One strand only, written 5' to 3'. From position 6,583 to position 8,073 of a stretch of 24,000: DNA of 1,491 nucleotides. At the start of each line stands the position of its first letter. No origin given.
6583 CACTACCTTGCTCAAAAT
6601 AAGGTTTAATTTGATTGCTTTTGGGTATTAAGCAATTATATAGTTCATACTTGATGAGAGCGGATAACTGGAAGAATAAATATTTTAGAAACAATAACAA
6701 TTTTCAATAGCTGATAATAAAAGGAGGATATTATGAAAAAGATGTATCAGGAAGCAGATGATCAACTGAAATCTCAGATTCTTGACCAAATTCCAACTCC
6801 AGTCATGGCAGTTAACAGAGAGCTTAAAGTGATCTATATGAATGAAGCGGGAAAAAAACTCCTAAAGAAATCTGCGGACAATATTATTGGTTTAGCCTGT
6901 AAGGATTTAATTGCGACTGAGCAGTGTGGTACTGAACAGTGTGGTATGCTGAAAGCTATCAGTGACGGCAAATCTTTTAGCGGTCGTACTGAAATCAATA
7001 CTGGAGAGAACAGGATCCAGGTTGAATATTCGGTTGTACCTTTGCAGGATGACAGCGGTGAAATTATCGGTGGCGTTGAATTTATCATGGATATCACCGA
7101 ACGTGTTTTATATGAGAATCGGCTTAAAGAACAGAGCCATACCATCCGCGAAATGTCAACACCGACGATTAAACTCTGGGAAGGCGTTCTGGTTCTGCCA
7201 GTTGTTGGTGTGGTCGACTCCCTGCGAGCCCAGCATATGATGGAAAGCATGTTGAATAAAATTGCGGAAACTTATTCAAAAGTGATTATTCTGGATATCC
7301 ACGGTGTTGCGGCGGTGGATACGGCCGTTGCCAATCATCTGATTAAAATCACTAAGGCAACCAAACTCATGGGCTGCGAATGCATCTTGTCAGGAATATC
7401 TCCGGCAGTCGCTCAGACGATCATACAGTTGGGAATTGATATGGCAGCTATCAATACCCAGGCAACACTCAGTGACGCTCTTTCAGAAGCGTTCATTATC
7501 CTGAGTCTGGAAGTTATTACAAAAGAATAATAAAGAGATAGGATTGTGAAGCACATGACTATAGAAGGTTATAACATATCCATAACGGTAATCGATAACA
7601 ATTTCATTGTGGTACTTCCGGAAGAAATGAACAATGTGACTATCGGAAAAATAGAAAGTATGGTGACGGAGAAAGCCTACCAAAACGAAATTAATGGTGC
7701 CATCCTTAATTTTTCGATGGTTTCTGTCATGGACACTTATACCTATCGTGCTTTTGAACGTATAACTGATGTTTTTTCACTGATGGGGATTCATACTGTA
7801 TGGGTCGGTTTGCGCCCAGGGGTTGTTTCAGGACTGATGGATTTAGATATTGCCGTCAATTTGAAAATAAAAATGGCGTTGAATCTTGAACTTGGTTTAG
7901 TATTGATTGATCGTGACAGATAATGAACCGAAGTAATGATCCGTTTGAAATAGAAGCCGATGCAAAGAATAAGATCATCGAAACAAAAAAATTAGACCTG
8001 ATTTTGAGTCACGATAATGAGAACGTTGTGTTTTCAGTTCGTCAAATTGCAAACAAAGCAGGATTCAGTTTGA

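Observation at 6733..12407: Stressosome module (RsbR-RsbS-RsbT) wired to a His-Asp-His-Asp phosphorelay ending in an HD-GYP c-di-GMP phosphodiesterase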

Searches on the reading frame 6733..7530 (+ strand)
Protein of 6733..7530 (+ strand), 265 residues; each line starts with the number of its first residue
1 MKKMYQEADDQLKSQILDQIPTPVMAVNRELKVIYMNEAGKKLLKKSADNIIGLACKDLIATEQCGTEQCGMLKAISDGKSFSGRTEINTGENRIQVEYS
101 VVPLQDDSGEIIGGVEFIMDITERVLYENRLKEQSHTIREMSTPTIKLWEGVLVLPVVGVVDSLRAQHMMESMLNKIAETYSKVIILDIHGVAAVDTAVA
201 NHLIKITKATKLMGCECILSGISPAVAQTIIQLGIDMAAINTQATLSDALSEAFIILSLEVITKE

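Call 3: search_protein_families(library=pfam, proteins=[window:6733-7530:+], max_evalue=0.01)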
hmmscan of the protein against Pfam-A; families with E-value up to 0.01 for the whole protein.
window:6733-7530:+ (265 aa): 6 families
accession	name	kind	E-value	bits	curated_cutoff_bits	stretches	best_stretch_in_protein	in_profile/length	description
PF08448.16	PAS_4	-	2.9e-17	63.3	23.1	1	17-125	1-109/110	PAS fold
PF01740.26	STAS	-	4.3e-16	59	22.6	1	149-249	7-106/106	STAS domain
PF13426.13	PAS_9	-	1.2e-11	45.2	27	1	23-123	3-103/103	PAS domain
PF00989.32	PAS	-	2.7e-09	37.4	22.6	1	14-121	4-113/113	PAS fold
PF13188.13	PAS_8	-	0.00016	21.8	21.8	1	14-58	4-45/65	PAS domain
PF13466.11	STAS_2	-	0.0053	17.3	29.2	1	158-236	4-80/80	STAS domain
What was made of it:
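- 6733..7530 (+): rsbR: PAS (6781-7107) plus STAS (7177-7479) co-antagonist. Three family-invariant Cys (C56, C65, C70). Phospho-acceptor Ser163 (7219-7221) and Thr197 (7321-7323). Pfam PAS_4 2.9e-17 and STAS 4.3e-16 (call 3).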

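Call 4: search_protein_families(library=ncbifam, proteins=[window:6733-7530:+], max_evalue=0.01)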
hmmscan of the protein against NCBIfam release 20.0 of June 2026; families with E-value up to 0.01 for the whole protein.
window:6733-7530:+ (265 aa): 17 families
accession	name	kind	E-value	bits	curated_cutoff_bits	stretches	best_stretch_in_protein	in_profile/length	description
NF052652.1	YtvA_fam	equivalog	2.8e-29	102.4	250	1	31-250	23-243/243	YtvA family blue-light photoreceptor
TIGR00229.1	sensory_box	domain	5.9e-09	36.1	22.9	1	14-131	8-126/126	PAS domain S-box protein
NF008468.0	PRK11360.1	equivalog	7.6e-08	31.2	646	1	11-134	268-390/616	two-component system sensor histidine kinase AtoS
NF033092.0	HK_WalK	equivalog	2.3e-06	26.5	725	1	10-133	257-374/594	cell wall metabolism sensor histidine kinase WalK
NF041552.1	TF_PrdR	equivalog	4.4e-06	25.3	795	1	4-188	125-297/577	sigma-54 dependent transcriptional regulator PrdR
NF046044.1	PnpS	equivalog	2.1e-05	23.8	400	1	4-129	49-168/390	two-component system histidine kinase PnpS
NF008293.1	PRK11073.1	equivalog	6.5e-05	22.3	240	1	10-85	6-79/349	nitrogen regulation protein NR(II)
TIGR00377.1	ant_ant_sig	superfamily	9.8e-05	22.2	53.45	1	149-234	10-95/108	anti-sigma factor antagonist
NF008302.0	PRK11091.1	equivalog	0.0005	18.4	838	1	11-185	155-324/779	aerobic respiration two-component sensor histidine kinase ArcB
NF052573.1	HisKinEspAMyxo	equivalog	0.00059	18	1400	1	9-132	252-376/755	serine histidine kinase EspA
NF041847.1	transduc_aer2_vibrio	equivalog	0.00082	17.7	1200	0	9-48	37-75/804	aerotaxis transducer Aer2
NF053781.1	cdiGMPphdstlr2612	equivalog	0.00082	17.1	1600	1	7-128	11-138/1268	Tlr1612 family c-di-GMP phosphodiesterase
TIGR02886.1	spore_II_AA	equivalog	0.0017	18.3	114.75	1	149-246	6-102/106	anti-sigma F factor antagonist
NF052574.1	HisKinEspCMyxo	equivalog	0.0019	16.4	1200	1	28-126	305-403/785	serine histidine kinase EspC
NF041831.1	NO_HK_NahK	exception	0.0032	15.5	1500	1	15-126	325-436/854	hybrid sensor histidine kinase/response regulator NahK/ErcS'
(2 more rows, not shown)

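Call 72: search_solved_structures(query=window:6733-7527:+, max_evalue=0.001, show_alignments=3)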
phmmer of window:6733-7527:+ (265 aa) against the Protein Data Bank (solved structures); distinct sequences matched with E-value up to 0.001: 19.
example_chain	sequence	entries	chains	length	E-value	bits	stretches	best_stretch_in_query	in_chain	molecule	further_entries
7o0i_B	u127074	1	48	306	2.5e-47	164.7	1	118-261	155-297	Anti-anti-sigma factor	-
9o3o_A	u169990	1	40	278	1.2e-26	97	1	127-265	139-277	STAS domain-containing protein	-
9o4r_A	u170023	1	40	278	1.2e-26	97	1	127-265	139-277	RsbR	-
7b0u_A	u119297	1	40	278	1.5e-26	96.7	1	127-265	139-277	RsbR protein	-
9o5l_A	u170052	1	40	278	1.5e-26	96.6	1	127-265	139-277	STAS domain-containing protein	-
6qcm_CD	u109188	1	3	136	5.3e-26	94.9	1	133-262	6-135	RsbR protein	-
9o3z_A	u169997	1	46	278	5.9e-26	94.7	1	127-265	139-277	RsbR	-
9o4h_A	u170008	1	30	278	7.7e-26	94.4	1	127-265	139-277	RsbR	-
6qcm_CB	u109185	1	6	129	1.4e-25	93.5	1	137-262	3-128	RsbR protein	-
6qcm_AB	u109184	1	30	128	1.9e-25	93.1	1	138-262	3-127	RsbR protein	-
6qcm_AD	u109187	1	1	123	5.5e-19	71.9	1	133-237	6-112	RsbR protein,RsbR protein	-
2mwg_A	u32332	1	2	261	6.1e-16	62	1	31-251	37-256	Blue-light photoreceptor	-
6jhk_A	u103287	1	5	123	1.8e-14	57.1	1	138-250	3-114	RsbS negative regulator of sigma-B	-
6qcm_A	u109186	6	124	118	6.4e-13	52.1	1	141-250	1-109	RsbS protein | RsbT antagonist protein RsbS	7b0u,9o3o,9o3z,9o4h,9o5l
9o4r_a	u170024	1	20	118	9.3e-13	51.6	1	141-250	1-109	RsbT antagonist protein RsbS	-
7o0i_a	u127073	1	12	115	1.1e-07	34.9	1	151-246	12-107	RsbS, negative regulator of sigma-B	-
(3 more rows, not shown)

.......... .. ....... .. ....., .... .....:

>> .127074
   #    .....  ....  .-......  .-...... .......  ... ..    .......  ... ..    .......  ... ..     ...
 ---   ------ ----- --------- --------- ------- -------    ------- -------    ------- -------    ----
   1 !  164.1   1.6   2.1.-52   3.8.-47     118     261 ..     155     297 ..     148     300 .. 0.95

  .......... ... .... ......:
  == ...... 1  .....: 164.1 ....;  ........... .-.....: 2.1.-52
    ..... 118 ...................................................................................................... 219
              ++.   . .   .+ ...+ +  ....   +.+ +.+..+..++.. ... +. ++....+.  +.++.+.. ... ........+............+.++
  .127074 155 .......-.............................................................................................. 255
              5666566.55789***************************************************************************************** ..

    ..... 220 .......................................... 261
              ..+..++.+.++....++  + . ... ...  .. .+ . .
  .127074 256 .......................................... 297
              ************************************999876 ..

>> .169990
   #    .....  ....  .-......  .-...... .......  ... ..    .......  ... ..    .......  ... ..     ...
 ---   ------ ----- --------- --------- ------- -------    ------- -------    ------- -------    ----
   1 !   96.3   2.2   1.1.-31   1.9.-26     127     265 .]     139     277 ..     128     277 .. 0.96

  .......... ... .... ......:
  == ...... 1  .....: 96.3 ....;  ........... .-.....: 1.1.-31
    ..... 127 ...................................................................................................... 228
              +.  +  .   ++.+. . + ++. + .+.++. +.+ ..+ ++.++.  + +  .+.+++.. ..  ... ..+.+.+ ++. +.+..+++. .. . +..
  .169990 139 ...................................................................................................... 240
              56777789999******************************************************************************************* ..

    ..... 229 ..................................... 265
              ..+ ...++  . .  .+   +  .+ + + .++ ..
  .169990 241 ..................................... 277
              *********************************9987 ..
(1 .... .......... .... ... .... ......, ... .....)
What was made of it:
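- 6733..7530 (+): Best PDB match is V. vulnificus stressosome RsbR 7o0i_B, E 2.5e-47 (call 72).
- On Stressosome RsbR-RsbS-RsbT module: Ser163 and Thr197 align with the two acceptor Thr of Listeria/Bacillus RsbR and with the S/T of V. vulnificus RsbR (call 72).
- Closest known: Vibrio vulnificus stressosome locus. Same: The RsbR STAS domain is the best PDB match (E 2.5e-47, call 72), with the same Ser/Thr phospho-site pattern.
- Checked: RsbR Ser163 and Thr197 align with the two Thr of Listeria/Bacillus RsbR and with the S/T of V. vulnificus RsbR (call 72).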

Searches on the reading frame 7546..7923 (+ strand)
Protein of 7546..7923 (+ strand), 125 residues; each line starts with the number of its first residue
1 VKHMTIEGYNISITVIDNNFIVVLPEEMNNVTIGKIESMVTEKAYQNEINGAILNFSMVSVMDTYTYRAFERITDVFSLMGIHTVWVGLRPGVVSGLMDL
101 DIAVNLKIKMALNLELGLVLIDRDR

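Call 3: search_protein_families(library=pfam, proteins=[window:7546-7923:+], max_evalue=0.01)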
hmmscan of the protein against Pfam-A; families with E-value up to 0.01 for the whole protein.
window:7546-7923:+ (125 aa): 1 family
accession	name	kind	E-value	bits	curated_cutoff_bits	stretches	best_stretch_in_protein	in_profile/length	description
PF01740.26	STAS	-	2.5e-08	34.1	22.6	1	11-95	2-86/106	STAS domain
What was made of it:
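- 7555..7923 (+): rsbS: single-STAS antagonist (alternative GTG start at 7546). Phospho-acceptor Thr61 (7735-7737). Pfam STAS 2.5e-8 (call 3).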

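Call 4: search_protein_families(library=ncbifam, proteins=[window:7546-7923:+], max_evalue=0.01)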
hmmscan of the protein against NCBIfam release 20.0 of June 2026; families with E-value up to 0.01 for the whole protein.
window:7546-7923:+ (125 aa): 3 families
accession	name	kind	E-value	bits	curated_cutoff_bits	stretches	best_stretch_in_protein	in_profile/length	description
NF052652.1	YtvA_fam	equivalog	1e-06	28.5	250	1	7-102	132-228/243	YtvA family blue-light photoreceptor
TIGR00377.1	ant_ant_sig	superfamily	0.00033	20.5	53.45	1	10-93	4-87/108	anti-sigma factor antagonist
TIGR02886.1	spore_II_AA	equivalog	0.0029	17.6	114.75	1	13-64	3-54/106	anti-sigma F factor antagonist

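Call 71: search_solved_structures(query=window:7555-7920:+, max_evalue=0.01, show_alignments=3)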
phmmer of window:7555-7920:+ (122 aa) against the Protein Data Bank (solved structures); distinct sequences matched with E-value up to 0.01: 6.
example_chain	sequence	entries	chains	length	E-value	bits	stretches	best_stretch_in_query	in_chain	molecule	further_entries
6jhk_A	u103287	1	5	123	6.6e-09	39.2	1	9-121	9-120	RsbS negative regulator of sigma-B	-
7o0i_a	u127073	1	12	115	8.7e-06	29.1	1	9-115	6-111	RsbS, negative regulator of sigma-B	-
6qcm_A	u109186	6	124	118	3.8e-05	27.1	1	14-118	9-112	RsbS protein | RsbT antagonist protein RsbS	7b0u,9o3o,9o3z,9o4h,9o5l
9o4r_a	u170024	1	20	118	5.2e-05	26.6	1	14-118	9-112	RsbT antagonist protein RsbS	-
2vy9_A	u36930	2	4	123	5.4e-05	26.6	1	8-115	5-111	ANTI-SIGMA-FACTOR ANTAGONIST | ANTI-SIGMA-FACTOR ANTAGONIST (STAS) DOMAIN PROTEIN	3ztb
3zxn_A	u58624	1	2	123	0.0001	25.7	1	8-115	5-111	ANTI-SIGMA-FACTOR ANTAGONIST (STAS) DOMAIN PROTEIN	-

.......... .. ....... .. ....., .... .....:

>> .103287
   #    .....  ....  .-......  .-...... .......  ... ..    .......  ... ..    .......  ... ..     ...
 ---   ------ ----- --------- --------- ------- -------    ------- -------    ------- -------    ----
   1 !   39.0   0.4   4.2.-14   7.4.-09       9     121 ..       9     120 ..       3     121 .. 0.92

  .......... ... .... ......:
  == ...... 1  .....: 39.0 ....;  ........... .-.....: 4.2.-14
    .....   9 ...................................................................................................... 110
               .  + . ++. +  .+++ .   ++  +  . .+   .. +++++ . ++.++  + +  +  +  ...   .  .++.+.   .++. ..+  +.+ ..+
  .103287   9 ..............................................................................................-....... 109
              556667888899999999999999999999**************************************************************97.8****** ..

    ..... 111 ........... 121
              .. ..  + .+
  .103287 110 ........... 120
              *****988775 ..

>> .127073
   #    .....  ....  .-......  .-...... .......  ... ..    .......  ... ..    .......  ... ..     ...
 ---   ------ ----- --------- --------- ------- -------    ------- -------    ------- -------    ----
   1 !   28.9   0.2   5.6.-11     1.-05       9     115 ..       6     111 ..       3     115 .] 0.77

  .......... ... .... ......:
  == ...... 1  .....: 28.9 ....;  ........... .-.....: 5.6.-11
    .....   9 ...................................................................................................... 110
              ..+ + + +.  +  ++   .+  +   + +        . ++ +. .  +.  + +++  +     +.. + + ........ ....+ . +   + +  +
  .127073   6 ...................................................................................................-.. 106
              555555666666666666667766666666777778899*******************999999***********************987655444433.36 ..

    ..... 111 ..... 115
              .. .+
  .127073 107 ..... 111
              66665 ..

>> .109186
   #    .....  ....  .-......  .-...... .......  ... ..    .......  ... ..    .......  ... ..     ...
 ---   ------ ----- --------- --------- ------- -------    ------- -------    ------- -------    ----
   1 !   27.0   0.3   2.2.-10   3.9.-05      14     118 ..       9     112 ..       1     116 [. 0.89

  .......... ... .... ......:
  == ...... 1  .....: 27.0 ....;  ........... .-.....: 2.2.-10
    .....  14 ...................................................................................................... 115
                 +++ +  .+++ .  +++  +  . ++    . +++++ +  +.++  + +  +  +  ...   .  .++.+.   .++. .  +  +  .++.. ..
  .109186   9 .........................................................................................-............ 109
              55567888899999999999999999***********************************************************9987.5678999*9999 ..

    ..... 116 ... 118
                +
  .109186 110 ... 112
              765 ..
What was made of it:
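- On Stressosome RsbR-RsbS-RsbT module: Thr61 aligns with Ser59 of 6jhk (call 71).
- Closest known: Moorella thermoacetica MtR-MtS-MtT-MtX-MtG. Same: MtS is among the PDB matches of RsbS (2vy9/3ztb, call 71).
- Checked: RsbS Thr61 aligns with Ser59 of B. subtilis RsbS (6jhk, call 71).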
